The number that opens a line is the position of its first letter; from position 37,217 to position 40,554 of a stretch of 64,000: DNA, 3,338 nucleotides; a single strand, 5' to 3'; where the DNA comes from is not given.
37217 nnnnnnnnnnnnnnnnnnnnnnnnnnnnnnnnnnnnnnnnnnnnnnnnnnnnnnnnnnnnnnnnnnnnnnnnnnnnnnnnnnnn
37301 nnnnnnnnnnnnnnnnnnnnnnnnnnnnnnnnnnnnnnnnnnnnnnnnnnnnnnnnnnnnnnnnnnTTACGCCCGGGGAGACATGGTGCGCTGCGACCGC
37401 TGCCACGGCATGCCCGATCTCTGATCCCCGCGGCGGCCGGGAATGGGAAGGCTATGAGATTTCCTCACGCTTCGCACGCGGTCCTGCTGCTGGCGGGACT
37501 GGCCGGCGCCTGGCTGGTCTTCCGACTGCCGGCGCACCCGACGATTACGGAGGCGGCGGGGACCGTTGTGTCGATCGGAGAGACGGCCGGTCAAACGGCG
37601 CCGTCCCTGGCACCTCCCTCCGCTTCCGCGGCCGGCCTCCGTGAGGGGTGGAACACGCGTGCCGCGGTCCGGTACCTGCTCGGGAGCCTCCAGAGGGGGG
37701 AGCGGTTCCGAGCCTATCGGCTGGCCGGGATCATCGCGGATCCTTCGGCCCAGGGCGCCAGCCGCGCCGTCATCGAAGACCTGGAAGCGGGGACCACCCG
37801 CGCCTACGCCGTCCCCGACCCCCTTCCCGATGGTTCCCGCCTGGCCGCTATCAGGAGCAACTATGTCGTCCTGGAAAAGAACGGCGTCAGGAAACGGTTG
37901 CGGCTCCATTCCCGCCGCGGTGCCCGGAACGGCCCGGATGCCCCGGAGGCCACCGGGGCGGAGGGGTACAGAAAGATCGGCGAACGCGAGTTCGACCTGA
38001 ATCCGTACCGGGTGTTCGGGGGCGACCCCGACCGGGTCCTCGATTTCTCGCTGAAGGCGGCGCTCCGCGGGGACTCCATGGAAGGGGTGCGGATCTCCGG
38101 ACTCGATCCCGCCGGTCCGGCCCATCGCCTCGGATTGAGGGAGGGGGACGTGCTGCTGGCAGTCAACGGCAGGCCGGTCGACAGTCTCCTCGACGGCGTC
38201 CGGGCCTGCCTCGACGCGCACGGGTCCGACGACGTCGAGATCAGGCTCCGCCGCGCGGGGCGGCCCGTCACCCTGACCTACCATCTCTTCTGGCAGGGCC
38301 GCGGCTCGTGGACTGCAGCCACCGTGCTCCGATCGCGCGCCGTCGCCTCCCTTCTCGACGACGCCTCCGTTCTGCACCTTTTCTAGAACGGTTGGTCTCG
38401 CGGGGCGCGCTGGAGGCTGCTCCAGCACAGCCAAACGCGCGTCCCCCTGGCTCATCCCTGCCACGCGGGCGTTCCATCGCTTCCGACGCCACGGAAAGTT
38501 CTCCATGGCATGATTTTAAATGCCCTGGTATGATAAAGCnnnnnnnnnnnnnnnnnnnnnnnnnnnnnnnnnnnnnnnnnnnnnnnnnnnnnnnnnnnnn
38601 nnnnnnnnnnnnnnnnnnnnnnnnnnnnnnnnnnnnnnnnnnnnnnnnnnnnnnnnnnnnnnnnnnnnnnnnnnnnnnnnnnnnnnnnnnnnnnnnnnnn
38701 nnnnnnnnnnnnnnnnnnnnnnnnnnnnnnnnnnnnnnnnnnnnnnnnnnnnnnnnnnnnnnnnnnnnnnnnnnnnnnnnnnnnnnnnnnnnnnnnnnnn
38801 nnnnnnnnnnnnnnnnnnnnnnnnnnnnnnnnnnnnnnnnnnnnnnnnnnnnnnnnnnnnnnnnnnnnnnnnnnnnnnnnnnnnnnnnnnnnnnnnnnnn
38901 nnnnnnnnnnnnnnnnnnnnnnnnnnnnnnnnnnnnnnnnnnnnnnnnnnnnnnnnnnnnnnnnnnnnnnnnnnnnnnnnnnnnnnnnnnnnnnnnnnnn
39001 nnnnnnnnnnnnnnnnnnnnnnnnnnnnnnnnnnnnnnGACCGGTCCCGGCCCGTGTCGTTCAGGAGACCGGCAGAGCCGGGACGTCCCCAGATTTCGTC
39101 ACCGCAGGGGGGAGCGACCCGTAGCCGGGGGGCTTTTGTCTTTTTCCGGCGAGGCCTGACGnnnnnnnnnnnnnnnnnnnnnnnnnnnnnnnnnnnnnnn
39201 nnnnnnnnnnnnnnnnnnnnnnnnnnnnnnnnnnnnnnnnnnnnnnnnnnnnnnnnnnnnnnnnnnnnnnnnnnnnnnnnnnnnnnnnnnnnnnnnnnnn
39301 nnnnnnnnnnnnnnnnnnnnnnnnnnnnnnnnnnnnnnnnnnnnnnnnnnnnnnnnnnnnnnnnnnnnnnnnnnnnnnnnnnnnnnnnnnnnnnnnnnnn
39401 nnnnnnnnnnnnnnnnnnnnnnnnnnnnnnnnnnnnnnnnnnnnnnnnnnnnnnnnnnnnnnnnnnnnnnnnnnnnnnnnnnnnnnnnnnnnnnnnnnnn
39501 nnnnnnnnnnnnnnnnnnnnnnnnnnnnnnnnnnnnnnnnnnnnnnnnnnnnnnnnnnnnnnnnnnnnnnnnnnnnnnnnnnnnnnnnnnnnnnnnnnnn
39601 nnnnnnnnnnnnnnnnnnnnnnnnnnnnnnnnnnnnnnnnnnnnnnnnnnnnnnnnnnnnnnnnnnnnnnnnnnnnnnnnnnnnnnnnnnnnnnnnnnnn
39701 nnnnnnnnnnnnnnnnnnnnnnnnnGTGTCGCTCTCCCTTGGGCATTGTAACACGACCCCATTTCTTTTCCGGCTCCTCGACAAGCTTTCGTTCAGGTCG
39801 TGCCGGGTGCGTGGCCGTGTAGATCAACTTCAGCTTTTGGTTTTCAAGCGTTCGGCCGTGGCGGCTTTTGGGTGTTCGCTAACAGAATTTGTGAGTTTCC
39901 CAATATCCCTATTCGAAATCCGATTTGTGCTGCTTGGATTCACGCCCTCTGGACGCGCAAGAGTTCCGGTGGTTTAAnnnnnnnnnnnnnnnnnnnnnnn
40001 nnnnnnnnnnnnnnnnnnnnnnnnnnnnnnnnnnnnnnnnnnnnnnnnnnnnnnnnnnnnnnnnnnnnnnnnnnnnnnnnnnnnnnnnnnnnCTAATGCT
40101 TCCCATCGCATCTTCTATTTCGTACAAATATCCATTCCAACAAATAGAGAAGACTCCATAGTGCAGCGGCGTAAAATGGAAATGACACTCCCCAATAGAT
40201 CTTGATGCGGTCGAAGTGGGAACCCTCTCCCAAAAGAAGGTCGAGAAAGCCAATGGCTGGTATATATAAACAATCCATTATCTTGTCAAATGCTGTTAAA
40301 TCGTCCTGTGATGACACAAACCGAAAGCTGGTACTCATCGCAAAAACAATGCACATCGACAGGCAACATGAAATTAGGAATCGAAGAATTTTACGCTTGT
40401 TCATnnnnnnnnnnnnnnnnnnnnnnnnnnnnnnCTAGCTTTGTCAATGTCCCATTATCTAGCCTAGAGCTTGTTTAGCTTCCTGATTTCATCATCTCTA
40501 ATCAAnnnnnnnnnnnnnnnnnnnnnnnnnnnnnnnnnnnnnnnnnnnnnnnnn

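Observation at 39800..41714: Low-GC insert flanked by 168-bp direct repeats of an aldehyde dehydrogenase 3' end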

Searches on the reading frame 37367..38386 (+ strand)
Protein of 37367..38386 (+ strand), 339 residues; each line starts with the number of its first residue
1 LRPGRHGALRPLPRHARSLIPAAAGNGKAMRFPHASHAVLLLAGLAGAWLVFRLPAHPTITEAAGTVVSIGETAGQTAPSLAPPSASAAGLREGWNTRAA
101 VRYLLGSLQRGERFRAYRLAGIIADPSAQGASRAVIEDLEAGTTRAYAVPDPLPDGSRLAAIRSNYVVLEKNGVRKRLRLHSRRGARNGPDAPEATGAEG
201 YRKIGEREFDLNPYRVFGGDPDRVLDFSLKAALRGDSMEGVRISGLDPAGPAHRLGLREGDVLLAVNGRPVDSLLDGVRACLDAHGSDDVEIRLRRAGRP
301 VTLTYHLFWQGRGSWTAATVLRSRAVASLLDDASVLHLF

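Call 5: search_protein_families(library=pfam, proteins=[window:37367-38386:+], max_evalue=0.01)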
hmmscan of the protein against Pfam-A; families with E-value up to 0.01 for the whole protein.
window:37367-38386:+ (339 aa): 5 families
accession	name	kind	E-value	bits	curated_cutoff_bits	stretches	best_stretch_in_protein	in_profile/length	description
PF17820.7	PDZ_6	-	8e-12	45.2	27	1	243-296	2-54/54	PDZ domain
PF13180.12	PDZ_2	-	6.2e-07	30.1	27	1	240-304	13-77/80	PDZ domain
PF00595.29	PDZ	-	6.5e-07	30.1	23.2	1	238-274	24-60/81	PDZ domain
PF11356.14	T2SSC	-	8.2e-05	22.9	27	1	118-180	81-141/141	Type II secretion system protein C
PF14685.13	PDZ_Tricorn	-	0.0018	18.7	25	1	250-298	31-80/88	Tricorn protease PDZ domain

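Call 18: find_homologous_proteins(query=window:37454-38386:+)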
Query window:37454-38386:+ (310 aa): 34 proteins with E <= 0.001 among 8000 candidates.
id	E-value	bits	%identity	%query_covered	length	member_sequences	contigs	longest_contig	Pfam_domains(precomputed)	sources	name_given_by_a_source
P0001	9.1e-199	677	100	100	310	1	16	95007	PF17820.8,PF00595.30,PF13180.13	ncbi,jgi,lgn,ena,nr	ncbi:MAG: PDZ domain-containing protein [Acidobacteria bacterium]|nr:PDZ domain-containing protein [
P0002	1.6e-182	624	91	100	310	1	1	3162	PF17820.8,PF00595.30,PF13180.13,PF11356.15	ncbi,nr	ncbi:MAG: PDZ domain-containing protein [Acidobacteria bacterium]|nr:PDZ domain-containing protein [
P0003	5.2e-168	576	87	100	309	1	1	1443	PF17820.8,PF00595.30,PF13180.13,PF11356.15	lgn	-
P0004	5.8e-166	569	86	100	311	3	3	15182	PF17820.8,PF00595.30,PF13180.13,PF11356.15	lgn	-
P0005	1.1e-165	569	86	100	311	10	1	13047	PF17820.8,PF00595.30,PF13180.13,PF11356.15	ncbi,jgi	jgi:hypothetical protein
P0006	3.7e-156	537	83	100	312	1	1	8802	PF17820.8,PF00595.30,PF13180.13,PF11356.15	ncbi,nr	ncbi:MAG: PDZ domain-containing protein [Acidobacteria bacterium]|nr:PDZ domain-containing protein [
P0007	1.1e-79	286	54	74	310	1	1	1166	PF17820.8,PF00595.30,PF13180.13,PF11356.15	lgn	-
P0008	1.6e-79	286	54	74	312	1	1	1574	PF17820.8,PF00595.30,PF13180.13,PF11356.15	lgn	-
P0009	1.4e-78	282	46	100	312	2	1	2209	PF17820.8,PF00595.30,PF13180.13,PF11356.15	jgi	jgi:type II secretory pathway component PulC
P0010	2.9e-75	272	45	100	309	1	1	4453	PF17820.8,PF00595.30,PF13180.13,PF11356.15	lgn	-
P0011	7.4e-75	270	46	100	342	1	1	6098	PF17820.8,PF00595.30,PF13180.13,PF11356.15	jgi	jgi:hypothetical protein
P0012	9.8e-74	267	46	100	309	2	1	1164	PF17820.8,PF00595.30,PF13180.13,PF11356.15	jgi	-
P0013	3.7e-72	261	44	100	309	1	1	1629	PF17820.8,PF00595.30,PF13180.13,PF11356.15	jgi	-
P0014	5.0e-70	254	45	100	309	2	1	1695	PF17820.8,PF00595.30,PF13180.13,PF11356.15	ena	-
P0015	1.3e-69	253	43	100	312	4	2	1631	PF17820.8,PF00595.30,PF13180.13,PF11356.15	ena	-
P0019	4.9e-67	245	45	90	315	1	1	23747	PF13180.13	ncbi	-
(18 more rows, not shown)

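Call 19: find_encoding_contigs(protein=P0004, flank=10000, max_places=4)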
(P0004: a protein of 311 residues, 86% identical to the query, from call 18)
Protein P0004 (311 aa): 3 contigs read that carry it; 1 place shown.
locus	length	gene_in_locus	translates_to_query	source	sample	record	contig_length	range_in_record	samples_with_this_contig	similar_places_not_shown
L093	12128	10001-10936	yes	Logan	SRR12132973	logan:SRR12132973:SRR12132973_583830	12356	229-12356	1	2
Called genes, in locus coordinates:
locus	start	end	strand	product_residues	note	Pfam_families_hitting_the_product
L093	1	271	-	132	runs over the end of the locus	PF00403:HMA (weak)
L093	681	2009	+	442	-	PF02321:OEP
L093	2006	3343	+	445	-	PF19335:HMBD, PF25919:BSH_CusB, PF25973:BSH_CzcB (weak), PF25944:Beta-barrel_RND (weak), PF25954:Beta-barrel_RND_2, PF25975:CzcB_C, PF25989:YknX_C (faint)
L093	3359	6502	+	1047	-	PF00873:ACR_tran, PF03176:MMPL (weak)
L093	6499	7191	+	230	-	-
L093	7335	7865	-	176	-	-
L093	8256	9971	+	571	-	PF14522:Cytochrome_C7 (faint), PF14537:Cytochrom_c3_2 (faint), PF22113:Mtrc-MtrF_II-IV_dom (faint)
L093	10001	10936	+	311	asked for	PF11356:T2SSC (faint), PF13180:PDZ_2 (weak), PF00595:PDZ (weak), PF17820:PDZ_6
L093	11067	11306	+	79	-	-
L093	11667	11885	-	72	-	PF16277:DUF4926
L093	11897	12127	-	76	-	?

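Call 20: find_encoding_contigs(protein=P0005, flank=10000, max_places=4)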
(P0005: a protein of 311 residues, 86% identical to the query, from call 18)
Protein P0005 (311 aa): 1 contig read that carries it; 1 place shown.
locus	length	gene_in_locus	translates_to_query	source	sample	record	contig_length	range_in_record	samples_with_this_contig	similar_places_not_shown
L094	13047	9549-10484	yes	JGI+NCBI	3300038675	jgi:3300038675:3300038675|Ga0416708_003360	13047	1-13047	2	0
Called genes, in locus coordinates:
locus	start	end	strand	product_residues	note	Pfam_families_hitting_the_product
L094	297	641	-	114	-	-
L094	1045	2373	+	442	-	PF02321:OEP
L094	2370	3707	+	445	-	PF19335:HMBD, PF25919:BSH_CusB, PF25973:BSH_CzcB (weak), PF25944:Beta-barrel_RND (weak), PF25954:Beta-barrel_RND_2, PF25975:CzcB_C, PF25989:YknX_C (faint)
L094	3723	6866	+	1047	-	PF00873:ACR_tran, PF03176:MMPL (weak)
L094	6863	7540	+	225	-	-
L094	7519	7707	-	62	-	-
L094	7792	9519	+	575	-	PF14522:Cytochrome_C7 (faint), PF22113:Mtrc-MtrF_II-IV_dom (faint), PF14537:Cytochrom_c3_2 (faint)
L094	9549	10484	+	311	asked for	PF11356:T2SSC (faint), PF13180:PDZ_2 (weak), PF00595:PDZ (weak), PF17820:PDZ_6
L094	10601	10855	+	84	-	-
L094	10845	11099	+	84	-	PF05016:ParE_toxin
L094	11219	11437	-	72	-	PF16277:DUF4926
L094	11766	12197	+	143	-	PF13560:HTH_31, PF01381:HTH_3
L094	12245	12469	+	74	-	PF04255:DUF433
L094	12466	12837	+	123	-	PF18480:DUF5615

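Call 21: find_encoding_contigs(protein=P0006, flank=10000, max_places=4)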
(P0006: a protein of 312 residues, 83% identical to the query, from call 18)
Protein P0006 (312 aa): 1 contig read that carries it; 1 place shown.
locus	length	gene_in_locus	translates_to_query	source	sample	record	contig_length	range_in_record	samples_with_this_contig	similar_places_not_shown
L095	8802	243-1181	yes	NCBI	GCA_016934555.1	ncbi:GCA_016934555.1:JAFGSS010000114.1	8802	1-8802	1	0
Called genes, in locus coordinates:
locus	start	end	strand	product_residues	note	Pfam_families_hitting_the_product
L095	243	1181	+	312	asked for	PF11356:T2SSC (weak), PF00595:PDZ (weak), PF13180:PDZ_2 (weak), PF17820:PDZ_6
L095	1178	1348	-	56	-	PF00171:Aldedh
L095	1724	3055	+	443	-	PF00079:Serpin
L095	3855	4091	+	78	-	PF10387:DUF2442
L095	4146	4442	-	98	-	-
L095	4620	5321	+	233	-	PF00173:Cyt-b5 (weak), PF09990:DUF2231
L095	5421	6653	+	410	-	PF00083:Sugar_tr (faint), PF01306:LacY_symp (weak), PF07690:MFS_1, PF12832:MFS_1_like, PF07690:MFS_1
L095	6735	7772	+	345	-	PF01594:AI-2E_transport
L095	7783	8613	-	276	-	PF00106:adh_short, PF08659:KR (weak), PF13561:adh_short_C2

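Call 22: find_encoding_contigs(protein=P0002, flank=10000, max_places=4)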
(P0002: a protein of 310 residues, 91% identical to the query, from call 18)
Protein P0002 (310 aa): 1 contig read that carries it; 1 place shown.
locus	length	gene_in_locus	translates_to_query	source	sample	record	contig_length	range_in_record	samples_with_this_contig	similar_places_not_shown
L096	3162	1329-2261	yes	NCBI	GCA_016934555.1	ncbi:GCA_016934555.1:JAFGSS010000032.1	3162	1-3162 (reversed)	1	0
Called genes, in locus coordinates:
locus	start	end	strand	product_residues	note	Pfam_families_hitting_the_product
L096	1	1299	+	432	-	PF14522:Cytochrome_C7 (faint), PF22113:Mtrc-MtrF_II-IV_dom (faint), PF09699:Paired_CXXCH_1 (faint), PF14537:Cytochrom_c3_2 (faint)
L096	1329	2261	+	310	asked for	PF11356:T2SSC (faint), PF00595:PDZ (weak), PF13180:PDZ_2 (weak), PF17820:PDZ_6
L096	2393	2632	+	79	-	-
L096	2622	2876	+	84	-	PF05016:ParE_toxin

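Call 41: find_encoding_contigs(protein=P0003, flank=10000, max_places=3)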
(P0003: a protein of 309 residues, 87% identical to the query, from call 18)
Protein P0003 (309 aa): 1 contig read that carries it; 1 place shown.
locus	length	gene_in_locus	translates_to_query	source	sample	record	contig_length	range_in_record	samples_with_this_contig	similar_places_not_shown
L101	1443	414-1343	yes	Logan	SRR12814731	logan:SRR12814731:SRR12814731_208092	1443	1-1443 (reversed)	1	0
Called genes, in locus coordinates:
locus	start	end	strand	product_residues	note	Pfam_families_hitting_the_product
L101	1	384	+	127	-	?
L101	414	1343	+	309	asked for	PF11356:T2SSC (weak), PF00595:PDZ (weak), PF13180:PDZ_2 (weak), PF17820:PDZ_6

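Call 42: find_encoding_contigs(protein=P0019, flank=10000, max_places=3)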
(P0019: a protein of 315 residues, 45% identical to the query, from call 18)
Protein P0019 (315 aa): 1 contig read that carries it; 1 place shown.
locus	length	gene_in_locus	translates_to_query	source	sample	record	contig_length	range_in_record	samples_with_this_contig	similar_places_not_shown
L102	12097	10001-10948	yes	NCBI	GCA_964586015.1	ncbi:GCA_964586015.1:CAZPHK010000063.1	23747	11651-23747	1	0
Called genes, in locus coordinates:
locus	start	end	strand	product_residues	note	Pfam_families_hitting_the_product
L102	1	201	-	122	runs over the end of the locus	PF24696:UGSC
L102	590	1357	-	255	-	PF00106:adh_short, PF08659:KR, PF13561:adh_short_C2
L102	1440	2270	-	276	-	PF08123:DOT1 (weak), PF13847:Methyltransf_31, PF08241:Methyltransf_11 (weak), PF13649:Methyltransf_25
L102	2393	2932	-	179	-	PF00111:Fer2, PF13510:Fer2_4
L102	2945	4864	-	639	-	PF01257:2Fe-2S_thioredx (weak), PF01512:Complex1_51K, PF10531:SLBB (weak), PF10589:NADH_4Fe-4S, PF00037:Fer4 (weak), PF13187:Fer4_9, PF13237:Fer4_10, PF14697:Fer4_21, +5 more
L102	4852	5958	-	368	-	PF00072:Response_reg, PF01257:2Fe-2S_thioredx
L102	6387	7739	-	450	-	PF00072:Response_reg, PF00158:Sigma54_activat, PF13191:AAA_16 (weak), PF14532:Sigma54_activ_2, PF07728:AAA_5, PF25601:AAA_lid_14, PF02954:HTH_8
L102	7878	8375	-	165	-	PF02915:Rubrerythrin, PF21349:RUBY_RBDX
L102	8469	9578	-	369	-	PF00890:FAD_binding_2 (faint), PF01266:DAO, PF13450:NAD_binding_8 (weak)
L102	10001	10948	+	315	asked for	PF13180:PDZ_2 (weak)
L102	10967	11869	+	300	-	PF00126:HTH_1, PF03466:LysR_substrate, PF12727:PBP_like (faint)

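Call 43: find_encoding_contigs(protein=P0011, flank=10000, max_places=3)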
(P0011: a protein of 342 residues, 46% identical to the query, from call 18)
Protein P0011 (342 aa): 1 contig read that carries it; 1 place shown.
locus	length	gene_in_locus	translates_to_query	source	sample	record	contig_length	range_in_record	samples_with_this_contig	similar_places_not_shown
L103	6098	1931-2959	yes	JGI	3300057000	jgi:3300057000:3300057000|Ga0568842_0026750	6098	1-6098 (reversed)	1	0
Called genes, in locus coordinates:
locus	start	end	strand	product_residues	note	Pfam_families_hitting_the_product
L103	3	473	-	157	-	?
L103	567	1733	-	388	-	PF00890:FAD_binding_2, PF01266:DAO, PF13450:NAD_binding_8 (weak)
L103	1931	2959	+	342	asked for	PF11356:T2SSC (weak), PF00595:PDZ, PF13180:PDZ_2, PF17820:PDZ_6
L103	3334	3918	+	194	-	PF02085:Cytochrom_CIII (faint), PF14537:Cytochrom_c3_2 (faint), PF14522:Cytochrome_C7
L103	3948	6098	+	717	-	?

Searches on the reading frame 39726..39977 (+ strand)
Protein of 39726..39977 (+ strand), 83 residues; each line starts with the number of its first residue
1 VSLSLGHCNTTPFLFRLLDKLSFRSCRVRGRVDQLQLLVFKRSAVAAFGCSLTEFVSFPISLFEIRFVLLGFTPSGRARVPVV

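Call 59: search_protein_families(library=pfam, proteins=[window:39726-39977:+], max_evalue=1)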
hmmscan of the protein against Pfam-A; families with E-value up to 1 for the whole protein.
window:39726-39977:+ (83 aa): 0 families

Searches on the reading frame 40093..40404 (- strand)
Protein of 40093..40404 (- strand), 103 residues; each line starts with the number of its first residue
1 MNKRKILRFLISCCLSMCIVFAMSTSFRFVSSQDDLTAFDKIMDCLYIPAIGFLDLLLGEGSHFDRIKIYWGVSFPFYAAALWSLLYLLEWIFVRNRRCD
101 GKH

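Call 5: search_protein_families(library=pfam, proteins=[window:40093-40404:-], max_evalue=0.01)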
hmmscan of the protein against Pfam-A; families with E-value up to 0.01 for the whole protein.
window:40093-40404:- (103 aa): 0 families

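Call 26: search_protein_families(library=padloc, proteins=[window:40093-40404:-], max_evalue=0.01)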
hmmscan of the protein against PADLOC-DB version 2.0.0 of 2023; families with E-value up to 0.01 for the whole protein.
window:40093-40404:- (103 aa): 0 families

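Call 48: search_protein_families(library=ncbifam, proteins=[window:40093-40404:-], max_evalue=0.01)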
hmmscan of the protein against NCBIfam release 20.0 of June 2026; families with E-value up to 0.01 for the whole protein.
window:40093-40404:- (103 aa): 0 families

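Call 68: search_protein_representatives(protein=window:40093-40404:-)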
Query: 103 residues. Proteins with E-value up to 0.001 (for the whole library): 8; up to 1e-10: 6; up to 1e-30: 0. The best 8 are listed.
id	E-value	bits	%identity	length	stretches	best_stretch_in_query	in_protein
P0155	3.0e-29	117.7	87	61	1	43-103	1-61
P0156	6.4e-18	81.3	40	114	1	5-97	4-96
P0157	1.3e-16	77.0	48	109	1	6-92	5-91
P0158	3.3e-15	72.6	45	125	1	5-93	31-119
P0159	6.4e-12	62.0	43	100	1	4-102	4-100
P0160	1.7e-11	60.6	42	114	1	4-102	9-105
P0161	6.5e-10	55.5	38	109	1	3-92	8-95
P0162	3.8e-06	43.4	34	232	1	5-90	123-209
